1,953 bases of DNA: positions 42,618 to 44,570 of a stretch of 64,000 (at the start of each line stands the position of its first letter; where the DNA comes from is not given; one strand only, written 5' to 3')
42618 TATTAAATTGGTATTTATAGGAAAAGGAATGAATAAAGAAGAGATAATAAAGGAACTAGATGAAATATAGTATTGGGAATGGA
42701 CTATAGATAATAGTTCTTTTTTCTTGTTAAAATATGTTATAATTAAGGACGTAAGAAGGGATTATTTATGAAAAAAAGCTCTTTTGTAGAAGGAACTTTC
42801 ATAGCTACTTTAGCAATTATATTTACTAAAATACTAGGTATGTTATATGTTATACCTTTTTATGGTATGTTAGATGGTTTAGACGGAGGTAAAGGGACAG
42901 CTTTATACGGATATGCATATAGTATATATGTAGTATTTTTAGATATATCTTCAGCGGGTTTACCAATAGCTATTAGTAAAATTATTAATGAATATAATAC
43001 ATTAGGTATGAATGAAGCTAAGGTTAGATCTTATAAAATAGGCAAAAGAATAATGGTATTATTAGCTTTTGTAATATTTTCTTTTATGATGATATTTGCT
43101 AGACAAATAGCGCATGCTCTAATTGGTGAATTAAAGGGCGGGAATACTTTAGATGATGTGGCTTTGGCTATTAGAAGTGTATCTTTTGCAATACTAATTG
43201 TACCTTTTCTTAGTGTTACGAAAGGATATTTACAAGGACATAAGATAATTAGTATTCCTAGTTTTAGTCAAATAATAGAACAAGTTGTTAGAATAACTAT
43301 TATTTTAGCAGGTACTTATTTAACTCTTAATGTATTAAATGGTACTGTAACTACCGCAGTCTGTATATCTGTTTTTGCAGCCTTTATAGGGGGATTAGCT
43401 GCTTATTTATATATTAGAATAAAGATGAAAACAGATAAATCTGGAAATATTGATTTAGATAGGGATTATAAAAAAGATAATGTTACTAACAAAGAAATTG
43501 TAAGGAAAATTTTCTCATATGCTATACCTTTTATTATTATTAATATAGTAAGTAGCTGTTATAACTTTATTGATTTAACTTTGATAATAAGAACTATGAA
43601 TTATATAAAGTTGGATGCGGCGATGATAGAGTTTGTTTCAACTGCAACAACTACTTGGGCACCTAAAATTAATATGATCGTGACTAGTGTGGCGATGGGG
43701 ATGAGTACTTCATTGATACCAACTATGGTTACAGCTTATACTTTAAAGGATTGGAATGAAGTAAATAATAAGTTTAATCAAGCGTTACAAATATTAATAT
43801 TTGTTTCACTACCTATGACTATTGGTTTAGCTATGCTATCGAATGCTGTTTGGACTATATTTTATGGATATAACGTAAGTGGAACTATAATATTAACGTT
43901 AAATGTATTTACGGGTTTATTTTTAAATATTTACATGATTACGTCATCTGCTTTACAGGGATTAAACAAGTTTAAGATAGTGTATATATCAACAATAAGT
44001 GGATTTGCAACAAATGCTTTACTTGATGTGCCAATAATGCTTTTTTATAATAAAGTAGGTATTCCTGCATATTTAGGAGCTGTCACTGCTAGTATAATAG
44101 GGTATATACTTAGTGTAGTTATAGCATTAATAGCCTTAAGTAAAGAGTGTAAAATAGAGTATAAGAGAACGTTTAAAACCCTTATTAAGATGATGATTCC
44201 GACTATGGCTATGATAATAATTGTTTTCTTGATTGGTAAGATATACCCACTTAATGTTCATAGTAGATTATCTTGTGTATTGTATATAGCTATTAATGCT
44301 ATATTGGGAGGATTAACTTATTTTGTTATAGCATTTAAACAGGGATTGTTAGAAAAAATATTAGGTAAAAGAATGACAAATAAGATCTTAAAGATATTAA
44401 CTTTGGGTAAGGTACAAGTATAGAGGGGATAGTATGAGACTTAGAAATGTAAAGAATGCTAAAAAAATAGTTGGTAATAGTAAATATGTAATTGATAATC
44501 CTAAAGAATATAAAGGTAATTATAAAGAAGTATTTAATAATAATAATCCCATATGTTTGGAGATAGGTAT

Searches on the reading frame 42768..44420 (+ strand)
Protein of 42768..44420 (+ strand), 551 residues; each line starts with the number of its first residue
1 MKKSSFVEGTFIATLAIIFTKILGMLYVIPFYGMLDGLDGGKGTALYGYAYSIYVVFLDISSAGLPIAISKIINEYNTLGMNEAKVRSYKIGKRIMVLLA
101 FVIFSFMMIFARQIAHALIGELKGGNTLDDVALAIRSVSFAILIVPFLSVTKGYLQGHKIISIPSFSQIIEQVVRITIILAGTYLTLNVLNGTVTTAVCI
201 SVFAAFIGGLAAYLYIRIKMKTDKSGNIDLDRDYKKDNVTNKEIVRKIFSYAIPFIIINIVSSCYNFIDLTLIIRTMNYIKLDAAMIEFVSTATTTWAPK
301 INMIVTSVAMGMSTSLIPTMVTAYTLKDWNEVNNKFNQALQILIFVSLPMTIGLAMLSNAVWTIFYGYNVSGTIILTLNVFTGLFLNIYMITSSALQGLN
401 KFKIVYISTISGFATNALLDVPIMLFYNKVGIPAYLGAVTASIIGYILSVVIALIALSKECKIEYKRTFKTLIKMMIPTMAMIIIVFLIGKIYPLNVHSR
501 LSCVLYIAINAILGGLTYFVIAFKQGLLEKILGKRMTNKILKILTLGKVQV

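Call 100: search_protein_families(library=pfam, proteins=[window:42768-44420:+], max_evalue=0.0001)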
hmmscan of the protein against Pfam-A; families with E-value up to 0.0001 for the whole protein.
window:42768-44420:+ (551 aa): 2 families
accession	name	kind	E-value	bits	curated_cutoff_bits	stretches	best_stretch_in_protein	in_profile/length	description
PF01943.22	Polysacc_synt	-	5.1e-23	82.3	28.2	1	7-321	2-271/274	Polysaccharide biosynthesis protein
PF03023.19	MurJ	-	1.6e-10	40.7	27.4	1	94-493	58-436/451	Lipid II flippase MurJ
